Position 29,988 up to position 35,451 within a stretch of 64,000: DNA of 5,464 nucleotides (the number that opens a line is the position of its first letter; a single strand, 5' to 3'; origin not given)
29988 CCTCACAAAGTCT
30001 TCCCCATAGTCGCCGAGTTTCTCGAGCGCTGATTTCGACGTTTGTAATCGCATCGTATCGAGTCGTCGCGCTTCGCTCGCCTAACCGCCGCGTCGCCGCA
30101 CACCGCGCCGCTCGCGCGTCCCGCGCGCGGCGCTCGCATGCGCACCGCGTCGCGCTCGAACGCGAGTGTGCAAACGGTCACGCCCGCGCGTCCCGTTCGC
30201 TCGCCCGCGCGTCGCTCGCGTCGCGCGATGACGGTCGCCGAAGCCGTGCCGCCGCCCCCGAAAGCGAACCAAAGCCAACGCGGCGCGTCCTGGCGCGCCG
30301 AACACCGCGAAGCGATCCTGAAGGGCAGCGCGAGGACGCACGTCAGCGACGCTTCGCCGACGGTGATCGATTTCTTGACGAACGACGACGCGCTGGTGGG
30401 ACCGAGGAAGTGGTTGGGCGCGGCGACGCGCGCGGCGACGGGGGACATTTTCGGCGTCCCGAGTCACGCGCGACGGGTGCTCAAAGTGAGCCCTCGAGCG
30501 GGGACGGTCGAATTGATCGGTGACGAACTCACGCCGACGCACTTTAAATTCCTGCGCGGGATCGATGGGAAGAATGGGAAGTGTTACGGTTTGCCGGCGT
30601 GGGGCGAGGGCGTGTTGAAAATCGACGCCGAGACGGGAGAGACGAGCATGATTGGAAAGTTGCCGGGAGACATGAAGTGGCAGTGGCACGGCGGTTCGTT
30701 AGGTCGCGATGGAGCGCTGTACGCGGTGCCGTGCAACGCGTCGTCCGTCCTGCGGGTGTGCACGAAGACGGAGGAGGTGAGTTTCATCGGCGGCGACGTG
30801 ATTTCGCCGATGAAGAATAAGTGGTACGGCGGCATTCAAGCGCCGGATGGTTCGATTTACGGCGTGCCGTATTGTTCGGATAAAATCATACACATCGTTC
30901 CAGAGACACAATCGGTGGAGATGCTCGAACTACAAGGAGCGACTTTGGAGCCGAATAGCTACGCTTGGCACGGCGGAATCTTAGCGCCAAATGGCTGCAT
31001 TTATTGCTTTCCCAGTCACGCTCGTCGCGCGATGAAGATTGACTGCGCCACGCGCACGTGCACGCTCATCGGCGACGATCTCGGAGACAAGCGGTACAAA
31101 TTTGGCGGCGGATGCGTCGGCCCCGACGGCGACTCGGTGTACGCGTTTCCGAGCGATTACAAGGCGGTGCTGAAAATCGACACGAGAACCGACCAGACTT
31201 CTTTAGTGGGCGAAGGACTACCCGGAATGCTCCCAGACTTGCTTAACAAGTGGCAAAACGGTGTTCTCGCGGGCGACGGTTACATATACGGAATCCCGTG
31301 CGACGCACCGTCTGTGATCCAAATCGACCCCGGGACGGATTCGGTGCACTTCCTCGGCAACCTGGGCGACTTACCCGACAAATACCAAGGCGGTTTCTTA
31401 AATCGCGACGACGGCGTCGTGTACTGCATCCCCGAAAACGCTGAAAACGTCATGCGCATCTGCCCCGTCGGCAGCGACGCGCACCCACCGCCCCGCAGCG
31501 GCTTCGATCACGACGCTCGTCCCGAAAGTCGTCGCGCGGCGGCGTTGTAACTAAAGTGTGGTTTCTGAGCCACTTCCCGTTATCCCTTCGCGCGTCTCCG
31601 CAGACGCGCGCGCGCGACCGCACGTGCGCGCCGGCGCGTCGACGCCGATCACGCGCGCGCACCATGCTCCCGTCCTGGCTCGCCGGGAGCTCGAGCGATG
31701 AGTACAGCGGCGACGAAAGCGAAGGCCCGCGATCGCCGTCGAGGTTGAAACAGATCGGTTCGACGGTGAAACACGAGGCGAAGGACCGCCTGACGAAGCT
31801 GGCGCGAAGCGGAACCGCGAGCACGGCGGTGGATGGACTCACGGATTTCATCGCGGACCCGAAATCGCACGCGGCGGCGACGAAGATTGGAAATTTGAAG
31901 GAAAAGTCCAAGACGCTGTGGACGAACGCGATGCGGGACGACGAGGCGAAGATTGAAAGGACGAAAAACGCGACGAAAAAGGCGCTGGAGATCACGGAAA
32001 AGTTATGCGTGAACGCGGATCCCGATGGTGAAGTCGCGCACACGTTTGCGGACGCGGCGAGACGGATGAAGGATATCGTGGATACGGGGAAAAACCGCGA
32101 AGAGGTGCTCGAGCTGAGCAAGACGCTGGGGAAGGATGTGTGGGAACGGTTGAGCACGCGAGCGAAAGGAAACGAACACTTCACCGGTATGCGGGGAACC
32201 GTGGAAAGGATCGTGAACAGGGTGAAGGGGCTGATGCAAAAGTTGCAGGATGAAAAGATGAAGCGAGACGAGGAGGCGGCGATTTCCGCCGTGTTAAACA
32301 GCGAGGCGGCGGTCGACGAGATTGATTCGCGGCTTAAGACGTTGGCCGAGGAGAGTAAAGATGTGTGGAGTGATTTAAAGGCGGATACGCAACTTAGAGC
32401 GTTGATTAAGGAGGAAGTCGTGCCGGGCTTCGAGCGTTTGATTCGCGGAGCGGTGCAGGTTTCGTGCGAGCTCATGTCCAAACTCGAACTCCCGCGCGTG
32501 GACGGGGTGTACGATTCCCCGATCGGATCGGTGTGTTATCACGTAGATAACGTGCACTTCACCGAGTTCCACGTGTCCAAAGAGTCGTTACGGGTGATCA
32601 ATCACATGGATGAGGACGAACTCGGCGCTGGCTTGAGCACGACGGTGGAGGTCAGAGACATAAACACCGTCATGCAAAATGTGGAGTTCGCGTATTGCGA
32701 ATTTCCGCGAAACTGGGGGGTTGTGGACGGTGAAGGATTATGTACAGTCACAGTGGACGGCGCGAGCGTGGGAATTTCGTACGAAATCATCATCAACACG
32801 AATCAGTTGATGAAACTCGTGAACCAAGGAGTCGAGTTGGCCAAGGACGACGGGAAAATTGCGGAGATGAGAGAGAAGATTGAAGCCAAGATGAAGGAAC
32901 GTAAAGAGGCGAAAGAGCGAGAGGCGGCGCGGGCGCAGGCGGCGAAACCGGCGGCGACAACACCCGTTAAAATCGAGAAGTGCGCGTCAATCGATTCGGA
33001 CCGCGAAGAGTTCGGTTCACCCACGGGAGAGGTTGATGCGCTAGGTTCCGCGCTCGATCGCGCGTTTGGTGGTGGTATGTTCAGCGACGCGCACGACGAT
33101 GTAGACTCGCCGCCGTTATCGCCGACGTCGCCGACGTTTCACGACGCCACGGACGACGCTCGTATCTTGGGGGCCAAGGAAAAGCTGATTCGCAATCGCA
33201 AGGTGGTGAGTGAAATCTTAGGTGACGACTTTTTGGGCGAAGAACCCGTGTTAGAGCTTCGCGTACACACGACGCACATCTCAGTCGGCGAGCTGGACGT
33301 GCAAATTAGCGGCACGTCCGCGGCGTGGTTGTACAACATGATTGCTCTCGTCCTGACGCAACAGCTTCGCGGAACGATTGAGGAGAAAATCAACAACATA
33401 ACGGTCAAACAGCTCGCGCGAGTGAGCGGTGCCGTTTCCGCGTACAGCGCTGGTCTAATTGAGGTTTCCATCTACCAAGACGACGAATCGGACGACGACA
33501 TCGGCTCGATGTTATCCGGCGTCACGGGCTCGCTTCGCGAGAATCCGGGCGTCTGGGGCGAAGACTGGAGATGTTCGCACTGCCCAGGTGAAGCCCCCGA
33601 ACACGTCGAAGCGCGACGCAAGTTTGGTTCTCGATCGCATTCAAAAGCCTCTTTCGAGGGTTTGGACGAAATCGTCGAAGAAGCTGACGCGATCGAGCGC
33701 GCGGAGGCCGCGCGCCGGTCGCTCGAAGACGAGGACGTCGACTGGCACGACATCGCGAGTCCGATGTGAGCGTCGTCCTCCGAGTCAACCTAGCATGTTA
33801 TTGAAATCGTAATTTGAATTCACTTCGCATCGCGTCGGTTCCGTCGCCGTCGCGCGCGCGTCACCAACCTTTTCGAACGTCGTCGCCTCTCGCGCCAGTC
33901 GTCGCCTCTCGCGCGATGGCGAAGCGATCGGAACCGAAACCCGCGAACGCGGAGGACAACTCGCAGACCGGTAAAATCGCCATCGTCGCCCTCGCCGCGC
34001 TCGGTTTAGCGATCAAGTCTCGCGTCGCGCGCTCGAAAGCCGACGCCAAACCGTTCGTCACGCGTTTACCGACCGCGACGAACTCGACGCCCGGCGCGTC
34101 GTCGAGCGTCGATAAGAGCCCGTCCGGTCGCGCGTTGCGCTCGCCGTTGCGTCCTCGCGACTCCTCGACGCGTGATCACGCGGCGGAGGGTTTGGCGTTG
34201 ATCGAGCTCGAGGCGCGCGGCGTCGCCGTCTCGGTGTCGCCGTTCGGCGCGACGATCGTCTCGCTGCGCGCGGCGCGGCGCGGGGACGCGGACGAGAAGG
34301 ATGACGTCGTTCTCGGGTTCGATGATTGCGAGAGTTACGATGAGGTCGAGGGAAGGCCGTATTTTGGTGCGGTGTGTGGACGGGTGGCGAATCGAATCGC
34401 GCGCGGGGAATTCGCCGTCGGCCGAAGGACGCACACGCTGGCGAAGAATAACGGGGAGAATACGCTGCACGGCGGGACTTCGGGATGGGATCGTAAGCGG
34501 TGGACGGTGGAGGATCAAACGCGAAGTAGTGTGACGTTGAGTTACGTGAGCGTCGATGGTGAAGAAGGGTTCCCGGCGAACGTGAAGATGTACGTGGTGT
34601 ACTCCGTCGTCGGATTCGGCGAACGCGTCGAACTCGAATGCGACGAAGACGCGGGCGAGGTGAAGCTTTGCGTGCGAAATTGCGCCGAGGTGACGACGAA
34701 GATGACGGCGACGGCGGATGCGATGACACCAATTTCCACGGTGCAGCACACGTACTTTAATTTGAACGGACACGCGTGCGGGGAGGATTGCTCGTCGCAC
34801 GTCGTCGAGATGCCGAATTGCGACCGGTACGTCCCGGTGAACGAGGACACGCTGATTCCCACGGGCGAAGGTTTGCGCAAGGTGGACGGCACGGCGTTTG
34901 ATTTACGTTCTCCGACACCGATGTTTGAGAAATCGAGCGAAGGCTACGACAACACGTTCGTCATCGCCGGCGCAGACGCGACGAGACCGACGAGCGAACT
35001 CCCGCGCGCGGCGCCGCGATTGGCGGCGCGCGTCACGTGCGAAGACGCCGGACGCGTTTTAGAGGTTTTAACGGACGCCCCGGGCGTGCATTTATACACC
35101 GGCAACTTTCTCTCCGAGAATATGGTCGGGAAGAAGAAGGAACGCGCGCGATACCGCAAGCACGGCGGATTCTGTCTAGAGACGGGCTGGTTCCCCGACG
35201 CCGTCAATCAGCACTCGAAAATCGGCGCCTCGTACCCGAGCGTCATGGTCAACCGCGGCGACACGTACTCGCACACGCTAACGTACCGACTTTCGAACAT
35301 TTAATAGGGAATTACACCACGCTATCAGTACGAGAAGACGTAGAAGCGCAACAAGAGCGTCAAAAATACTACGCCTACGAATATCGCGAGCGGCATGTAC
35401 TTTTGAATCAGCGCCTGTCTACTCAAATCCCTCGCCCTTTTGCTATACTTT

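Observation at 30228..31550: Uncharacterised eight-repeat (W-x-GG ... DG-x-IYGVP ... VLKID) putative propeller protein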

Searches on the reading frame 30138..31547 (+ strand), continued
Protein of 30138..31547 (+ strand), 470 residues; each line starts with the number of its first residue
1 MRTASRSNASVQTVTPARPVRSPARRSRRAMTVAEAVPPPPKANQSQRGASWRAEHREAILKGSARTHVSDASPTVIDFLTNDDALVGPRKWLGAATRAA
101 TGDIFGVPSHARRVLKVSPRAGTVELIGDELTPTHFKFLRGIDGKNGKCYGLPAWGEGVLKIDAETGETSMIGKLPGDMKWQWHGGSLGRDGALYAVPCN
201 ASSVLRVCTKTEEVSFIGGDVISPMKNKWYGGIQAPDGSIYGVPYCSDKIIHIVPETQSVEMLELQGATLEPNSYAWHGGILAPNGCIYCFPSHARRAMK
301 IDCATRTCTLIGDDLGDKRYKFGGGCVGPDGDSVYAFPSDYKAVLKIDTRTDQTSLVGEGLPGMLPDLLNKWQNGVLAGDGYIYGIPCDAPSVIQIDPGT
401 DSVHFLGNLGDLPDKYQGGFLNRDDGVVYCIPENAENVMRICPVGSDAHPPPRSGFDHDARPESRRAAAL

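Call 67: find_encoding_contigs(protein=P0036, flank=7000, max_places=1)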
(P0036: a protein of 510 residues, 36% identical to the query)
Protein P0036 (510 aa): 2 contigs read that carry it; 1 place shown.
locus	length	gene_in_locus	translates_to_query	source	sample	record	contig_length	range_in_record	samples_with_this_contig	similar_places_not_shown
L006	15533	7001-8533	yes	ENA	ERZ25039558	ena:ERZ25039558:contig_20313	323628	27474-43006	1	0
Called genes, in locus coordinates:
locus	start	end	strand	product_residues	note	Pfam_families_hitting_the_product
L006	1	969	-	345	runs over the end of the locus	-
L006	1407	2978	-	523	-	PF22099:MRS2-like, PF01544:CorA (faint)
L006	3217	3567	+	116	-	-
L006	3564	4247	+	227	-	-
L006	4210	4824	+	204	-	-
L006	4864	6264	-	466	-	-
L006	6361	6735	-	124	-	-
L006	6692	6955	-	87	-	-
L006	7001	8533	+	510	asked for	PF21959:DUF6923 (weak)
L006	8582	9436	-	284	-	PF11718:CPSF73-100_C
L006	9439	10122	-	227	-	PF10996:Beta-Casp, PF07521:RMMBL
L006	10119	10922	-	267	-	PF00753:Lactamase_B, PF23023:Anti-Pycsar_Apyc1, PF12706:Lactamase_B_2, PF16661:Lactamase_B_6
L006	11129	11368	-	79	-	-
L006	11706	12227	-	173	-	-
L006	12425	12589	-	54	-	-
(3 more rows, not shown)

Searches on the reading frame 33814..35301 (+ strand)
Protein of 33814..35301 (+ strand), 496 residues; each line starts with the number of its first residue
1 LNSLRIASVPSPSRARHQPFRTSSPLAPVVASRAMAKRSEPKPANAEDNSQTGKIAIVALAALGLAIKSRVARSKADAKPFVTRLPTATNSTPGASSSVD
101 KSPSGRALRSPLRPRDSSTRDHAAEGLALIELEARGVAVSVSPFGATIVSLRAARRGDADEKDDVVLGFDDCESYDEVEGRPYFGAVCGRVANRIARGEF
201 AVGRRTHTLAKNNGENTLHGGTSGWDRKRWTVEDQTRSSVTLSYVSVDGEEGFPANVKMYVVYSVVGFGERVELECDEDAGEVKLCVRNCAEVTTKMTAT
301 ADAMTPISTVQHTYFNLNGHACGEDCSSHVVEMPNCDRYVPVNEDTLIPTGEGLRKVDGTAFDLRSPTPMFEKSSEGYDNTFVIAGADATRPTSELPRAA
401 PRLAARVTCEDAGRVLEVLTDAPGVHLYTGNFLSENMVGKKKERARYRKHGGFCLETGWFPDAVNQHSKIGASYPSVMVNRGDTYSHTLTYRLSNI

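Call 14: search_protein_families(library=pfam, proteins=[window:33814-35301:+], max_evalue=0.001)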
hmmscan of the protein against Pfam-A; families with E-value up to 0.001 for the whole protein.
window:33814-35301:+ (496 aa): 1 family
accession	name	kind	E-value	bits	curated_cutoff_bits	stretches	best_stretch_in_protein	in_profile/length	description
PF01263.26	Aldose_epim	-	1.3e-62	212.4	27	2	129-270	2-137/299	Aldose 1-epimerase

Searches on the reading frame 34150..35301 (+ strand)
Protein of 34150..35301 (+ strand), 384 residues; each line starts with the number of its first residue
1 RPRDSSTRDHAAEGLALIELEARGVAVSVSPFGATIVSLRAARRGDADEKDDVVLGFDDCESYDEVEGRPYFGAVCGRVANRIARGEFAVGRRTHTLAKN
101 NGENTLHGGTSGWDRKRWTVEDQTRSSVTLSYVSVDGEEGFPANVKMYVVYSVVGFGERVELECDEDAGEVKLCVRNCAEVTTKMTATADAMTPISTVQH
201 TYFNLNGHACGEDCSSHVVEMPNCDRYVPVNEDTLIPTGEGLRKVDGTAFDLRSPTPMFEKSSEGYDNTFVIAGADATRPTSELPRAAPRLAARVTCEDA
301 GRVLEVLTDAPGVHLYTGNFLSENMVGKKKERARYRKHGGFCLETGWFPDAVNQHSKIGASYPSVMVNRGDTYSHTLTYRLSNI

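Call 46: find_homologous_proteins(query=window:34150-35301:+, max_evalue=1e-20)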
Query window:34150-35301:+ (384 aa): 7997 proteins with E <= 1e-20 among 8000 candidates; the best 120 are listed.
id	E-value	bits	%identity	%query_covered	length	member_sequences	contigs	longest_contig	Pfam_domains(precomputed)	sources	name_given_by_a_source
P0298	9.0e-260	879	99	100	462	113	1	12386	PF01263.27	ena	-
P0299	7.4e-194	662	76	100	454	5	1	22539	PF01263.27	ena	-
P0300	2.2e-189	648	73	100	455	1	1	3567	PF01263.27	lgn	-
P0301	6.6e-189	646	73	100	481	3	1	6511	PF01263.27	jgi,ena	-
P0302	3.6e-185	634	72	100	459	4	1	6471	PF01263.27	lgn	-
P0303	4.4e-185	633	72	100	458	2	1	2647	PF01263.27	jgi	-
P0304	6.9e-185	633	72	100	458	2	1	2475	PF01263.27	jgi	-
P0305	1.3e-184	632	72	99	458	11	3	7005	PF01263.27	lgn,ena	-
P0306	8.3e-184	629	72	100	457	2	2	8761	PF01263.27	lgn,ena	-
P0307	6.7e-183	626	72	98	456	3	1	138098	PF01263.27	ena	-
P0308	7.0e-183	626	72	98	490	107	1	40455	PF01263.27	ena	-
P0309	1.2e-182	625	71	100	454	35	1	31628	PF01263.27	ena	-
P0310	3.5e-175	601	70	99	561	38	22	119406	PF01263.27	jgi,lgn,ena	-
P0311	1.1e-174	599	69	99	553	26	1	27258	PF01263.27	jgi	jgi:aldose 1-epimerase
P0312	1.6e-172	592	70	97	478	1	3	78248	PF01263.27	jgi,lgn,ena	-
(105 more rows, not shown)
